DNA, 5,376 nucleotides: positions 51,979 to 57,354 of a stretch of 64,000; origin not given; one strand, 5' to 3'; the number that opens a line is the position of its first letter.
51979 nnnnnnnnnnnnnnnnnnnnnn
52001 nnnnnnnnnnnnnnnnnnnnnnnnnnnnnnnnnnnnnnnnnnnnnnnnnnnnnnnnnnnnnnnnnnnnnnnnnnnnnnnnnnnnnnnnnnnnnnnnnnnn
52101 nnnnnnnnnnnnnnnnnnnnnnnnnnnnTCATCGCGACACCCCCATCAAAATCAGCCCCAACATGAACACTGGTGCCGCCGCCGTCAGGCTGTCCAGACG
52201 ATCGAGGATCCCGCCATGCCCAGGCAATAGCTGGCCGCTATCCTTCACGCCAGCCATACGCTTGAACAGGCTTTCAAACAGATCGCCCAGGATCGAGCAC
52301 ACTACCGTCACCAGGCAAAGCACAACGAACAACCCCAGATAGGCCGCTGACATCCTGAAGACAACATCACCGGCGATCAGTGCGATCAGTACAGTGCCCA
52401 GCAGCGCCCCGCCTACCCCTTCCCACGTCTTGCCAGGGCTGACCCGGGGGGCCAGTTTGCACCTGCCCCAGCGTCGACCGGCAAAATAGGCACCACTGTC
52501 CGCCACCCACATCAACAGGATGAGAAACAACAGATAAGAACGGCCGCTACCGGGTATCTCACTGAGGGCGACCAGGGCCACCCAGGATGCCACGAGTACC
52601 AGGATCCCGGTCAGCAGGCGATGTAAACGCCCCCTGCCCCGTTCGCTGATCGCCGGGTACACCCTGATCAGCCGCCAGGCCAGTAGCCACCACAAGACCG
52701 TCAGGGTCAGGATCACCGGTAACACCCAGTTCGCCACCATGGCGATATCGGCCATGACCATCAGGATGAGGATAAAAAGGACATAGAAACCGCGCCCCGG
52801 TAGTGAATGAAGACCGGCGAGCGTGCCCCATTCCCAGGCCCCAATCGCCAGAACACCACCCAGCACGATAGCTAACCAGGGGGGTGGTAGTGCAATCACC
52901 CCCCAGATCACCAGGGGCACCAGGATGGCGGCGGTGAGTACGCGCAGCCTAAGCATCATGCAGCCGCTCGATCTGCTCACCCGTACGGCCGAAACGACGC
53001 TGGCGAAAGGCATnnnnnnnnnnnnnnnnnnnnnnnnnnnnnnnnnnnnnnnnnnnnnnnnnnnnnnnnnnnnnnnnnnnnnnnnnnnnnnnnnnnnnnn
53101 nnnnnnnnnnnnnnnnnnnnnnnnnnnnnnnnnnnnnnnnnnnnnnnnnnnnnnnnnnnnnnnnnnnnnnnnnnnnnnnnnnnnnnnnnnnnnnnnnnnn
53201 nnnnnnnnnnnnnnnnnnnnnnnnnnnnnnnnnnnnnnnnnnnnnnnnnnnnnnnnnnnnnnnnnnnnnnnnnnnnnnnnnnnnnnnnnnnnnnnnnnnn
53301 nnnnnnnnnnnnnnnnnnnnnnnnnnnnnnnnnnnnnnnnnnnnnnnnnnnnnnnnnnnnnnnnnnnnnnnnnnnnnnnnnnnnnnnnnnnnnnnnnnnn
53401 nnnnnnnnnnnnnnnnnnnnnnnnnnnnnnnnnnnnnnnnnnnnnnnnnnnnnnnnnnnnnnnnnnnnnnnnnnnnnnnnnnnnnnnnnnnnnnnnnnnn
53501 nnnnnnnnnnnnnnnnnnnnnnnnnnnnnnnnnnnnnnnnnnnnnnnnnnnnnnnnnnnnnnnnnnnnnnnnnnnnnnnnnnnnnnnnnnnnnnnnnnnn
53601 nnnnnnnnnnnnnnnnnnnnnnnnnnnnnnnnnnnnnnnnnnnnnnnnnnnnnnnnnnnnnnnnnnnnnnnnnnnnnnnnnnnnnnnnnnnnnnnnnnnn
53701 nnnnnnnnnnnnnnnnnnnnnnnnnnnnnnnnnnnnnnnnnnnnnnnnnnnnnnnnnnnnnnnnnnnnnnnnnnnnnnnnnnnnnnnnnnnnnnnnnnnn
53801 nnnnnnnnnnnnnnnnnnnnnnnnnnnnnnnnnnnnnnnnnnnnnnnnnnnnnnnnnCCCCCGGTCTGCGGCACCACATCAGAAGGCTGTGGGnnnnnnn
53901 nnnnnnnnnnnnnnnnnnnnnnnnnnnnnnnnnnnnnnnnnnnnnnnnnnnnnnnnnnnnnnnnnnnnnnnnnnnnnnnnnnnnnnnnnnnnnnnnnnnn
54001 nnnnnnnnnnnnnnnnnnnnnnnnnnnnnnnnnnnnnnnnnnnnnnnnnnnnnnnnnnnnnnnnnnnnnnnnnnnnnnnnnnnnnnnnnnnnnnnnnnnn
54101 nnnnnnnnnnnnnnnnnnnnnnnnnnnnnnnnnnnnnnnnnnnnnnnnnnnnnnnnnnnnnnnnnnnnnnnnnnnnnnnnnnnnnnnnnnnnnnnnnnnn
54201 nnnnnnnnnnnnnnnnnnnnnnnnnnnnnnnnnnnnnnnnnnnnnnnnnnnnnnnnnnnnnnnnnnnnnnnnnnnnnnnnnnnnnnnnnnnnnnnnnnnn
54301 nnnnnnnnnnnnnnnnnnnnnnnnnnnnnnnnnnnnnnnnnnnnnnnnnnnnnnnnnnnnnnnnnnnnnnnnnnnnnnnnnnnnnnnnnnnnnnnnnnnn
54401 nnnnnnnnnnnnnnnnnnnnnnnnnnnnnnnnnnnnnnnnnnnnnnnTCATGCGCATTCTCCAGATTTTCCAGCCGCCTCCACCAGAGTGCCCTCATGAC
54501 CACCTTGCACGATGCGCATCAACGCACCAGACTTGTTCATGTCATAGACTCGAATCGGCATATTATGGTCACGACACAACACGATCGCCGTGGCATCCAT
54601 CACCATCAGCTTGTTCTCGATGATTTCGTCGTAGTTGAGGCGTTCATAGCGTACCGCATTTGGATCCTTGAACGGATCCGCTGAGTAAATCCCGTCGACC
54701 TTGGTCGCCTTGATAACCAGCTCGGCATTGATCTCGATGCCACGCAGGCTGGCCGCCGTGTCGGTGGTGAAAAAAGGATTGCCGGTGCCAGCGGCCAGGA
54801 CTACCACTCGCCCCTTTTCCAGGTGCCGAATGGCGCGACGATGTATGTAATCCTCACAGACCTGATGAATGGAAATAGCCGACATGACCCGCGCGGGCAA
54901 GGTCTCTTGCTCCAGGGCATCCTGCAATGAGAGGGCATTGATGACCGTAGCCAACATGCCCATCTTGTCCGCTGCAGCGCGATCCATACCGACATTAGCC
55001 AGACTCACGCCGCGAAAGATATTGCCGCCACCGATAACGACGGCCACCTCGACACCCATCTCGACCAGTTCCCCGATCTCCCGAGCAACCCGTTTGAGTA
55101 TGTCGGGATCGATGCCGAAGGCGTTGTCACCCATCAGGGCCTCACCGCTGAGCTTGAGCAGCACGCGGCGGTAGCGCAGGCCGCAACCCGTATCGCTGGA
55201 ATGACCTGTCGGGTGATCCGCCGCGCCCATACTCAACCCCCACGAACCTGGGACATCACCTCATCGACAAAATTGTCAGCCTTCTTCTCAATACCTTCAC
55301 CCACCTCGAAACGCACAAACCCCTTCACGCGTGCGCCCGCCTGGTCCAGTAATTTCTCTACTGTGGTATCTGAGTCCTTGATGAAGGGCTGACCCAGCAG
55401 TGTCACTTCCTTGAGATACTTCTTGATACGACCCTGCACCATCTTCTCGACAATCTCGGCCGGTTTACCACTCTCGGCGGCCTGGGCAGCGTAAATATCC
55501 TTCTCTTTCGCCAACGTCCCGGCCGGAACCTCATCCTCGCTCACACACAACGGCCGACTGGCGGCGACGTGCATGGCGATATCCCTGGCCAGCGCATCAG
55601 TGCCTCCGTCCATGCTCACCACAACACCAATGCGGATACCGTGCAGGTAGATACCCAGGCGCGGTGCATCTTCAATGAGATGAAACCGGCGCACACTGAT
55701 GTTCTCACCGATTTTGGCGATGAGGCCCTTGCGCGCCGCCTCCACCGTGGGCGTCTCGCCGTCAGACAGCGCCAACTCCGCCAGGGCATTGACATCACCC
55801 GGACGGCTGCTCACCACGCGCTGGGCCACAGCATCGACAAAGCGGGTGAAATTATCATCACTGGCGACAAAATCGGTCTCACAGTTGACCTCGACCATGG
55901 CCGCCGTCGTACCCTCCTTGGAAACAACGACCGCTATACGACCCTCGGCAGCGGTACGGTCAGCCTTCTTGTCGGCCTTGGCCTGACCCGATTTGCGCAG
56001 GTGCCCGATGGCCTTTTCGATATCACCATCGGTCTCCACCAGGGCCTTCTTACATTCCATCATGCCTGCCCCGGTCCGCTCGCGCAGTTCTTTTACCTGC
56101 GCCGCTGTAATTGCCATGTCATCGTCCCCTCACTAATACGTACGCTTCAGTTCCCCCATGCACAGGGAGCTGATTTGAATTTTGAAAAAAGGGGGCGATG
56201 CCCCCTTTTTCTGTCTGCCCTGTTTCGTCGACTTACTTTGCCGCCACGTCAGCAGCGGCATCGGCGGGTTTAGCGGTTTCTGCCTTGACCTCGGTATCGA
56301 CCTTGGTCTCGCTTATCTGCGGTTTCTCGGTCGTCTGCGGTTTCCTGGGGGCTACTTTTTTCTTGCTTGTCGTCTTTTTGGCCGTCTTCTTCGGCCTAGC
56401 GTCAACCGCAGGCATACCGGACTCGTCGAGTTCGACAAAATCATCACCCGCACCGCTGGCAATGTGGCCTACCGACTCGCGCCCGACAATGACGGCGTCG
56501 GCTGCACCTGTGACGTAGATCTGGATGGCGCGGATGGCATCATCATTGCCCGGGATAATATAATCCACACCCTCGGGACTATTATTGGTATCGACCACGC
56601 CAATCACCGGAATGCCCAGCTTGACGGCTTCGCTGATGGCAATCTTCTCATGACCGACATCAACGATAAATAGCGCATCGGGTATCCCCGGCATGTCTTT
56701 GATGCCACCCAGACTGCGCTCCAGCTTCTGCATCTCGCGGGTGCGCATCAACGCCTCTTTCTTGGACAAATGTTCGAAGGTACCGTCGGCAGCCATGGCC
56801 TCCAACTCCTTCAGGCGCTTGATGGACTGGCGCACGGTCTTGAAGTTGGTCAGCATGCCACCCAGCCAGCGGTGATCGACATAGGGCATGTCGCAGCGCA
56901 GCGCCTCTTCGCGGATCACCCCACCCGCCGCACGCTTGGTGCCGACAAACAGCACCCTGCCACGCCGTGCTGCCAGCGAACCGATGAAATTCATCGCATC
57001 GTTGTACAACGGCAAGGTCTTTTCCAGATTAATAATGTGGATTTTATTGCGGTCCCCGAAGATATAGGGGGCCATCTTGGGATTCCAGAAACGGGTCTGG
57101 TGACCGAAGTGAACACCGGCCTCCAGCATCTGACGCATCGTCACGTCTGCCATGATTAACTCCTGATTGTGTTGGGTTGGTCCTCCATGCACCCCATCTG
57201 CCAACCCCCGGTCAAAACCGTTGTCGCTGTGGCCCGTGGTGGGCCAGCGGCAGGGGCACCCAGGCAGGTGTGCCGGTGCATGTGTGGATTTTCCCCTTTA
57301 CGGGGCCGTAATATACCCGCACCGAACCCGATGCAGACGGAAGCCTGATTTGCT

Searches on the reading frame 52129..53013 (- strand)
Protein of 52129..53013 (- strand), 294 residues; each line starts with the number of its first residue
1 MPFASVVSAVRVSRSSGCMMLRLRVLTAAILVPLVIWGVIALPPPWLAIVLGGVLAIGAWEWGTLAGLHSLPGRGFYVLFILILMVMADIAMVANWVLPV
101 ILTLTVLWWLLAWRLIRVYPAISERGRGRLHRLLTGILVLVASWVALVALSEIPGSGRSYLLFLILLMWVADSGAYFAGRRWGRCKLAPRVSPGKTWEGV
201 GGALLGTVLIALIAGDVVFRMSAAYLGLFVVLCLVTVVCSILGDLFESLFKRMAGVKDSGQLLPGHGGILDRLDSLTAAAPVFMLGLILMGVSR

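Call 28: search_protein_families(library=ncbifam, proteins=[window:52129-53013:-], max_evalue=0.00001)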
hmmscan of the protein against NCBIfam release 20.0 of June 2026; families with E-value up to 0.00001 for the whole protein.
window:52129-53013:- (294 aa): 1 family
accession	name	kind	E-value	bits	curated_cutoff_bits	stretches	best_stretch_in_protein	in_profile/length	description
NF008635.0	PRK11624.1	equivalog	2.9e-58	197.5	385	1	20-289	1-280/285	phosphatidate cytidylyltransferase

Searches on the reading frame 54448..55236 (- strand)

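Call 28: search_protein_families(library=ncbifam, proteins=[window:54448-55236:-], max_evalue=0.00001)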
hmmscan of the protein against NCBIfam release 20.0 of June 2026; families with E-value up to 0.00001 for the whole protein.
window:54448-55236:- (262 aa): 9 families
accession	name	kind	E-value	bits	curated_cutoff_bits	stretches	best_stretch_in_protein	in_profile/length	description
TIGR02075.1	pyrH_bact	equivalog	2.2e-99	331.8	243.9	1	22-253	1-233/233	UMP kinase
TIGR02076.1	pyrH_arch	equivalog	3e-27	95.7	158.05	1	26-253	2-222/222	UMP kinase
NF006515.0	PRK08961.1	equivalog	3.2e-07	28.7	802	1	158-238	215-298/861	bifunctional aspartate kinase/diaminopimelate decarboxylase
NF005154.0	PRK06635.1-2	equivalog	5.2e-07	29.3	376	1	177-252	173-241/407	aspartate kinase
NF005155.0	PRK06635.1-4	equivalog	1e-06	28.1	346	1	45-240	17-240/407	aspartate kinase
TIGR00656.1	asp_kin_monofn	equivalog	1.4e-06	27.6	402.25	1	158-244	160-249/407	aspartate kinase, monofunctional class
NF004938.0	PRK06291.1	equivalog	2.3e-06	26.6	528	1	158-232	213-290/468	aspartate kinase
NF006068.0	PRK08210.1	equivalog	4.7e-06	26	474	1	157-232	157-235/405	aspartate kinase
TIGR00657.1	asp_kinases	subfamily_domain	5.3e-06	25.8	208.7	0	158-234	194-273/442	aspartate kinase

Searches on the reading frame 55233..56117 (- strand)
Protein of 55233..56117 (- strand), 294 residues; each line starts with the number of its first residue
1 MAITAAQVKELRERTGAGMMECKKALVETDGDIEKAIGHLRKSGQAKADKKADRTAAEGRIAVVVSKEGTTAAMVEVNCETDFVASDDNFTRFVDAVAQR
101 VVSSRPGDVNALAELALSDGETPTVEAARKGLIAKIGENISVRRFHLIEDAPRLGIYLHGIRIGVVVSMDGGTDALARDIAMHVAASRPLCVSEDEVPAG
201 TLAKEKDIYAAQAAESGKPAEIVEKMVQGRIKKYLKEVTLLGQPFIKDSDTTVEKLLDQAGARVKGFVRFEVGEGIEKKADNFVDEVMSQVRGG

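Call 28: search_protein_families(library=ncbifam, proteins=[window:55233-56117:-], max_evalue=0.00001)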
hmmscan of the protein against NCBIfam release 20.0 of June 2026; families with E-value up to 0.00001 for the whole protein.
window:55233-56117:- (294 aa): 1 family
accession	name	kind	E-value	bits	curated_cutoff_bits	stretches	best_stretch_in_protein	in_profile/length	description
TIGR00116.1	tsf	equivalog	2.8e-98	328.7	104.05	1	1-292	2-292/293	translation elongation factor Ts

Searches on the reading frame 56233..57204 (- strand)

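Call 28: search_protein_families(library=ncbifam, proteins=[window:56233-57204:-], max_evalue=0.00001)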
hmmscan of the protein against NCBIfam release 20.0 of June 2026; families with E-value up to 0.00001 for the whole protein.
window:56233-57204:- (323 aa): 4 families
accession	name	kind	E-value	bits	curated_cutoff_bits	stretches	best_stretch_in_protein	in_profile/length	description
TIGR01011.1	rpsB_bact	equivalog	9.2e-100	332.5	76.3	1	21-243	2-224/225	30S ribosomal protein S2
NF008966.0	PRK12311.1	equivalog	2.3e-91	306.4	526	1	18-288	3-266/334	30S ribosomal protein S2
NF051451.1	30S_S2_sunset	exception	7.8e-79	265.5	710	1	18-259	1-249/382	30S ribosomal protein S2, sunset domain variant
TIGR01012.1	uS2_euk_arch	equivalog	7.9e-14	51.6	211.5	1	175-229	109-163/196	30S ribosomal protein S2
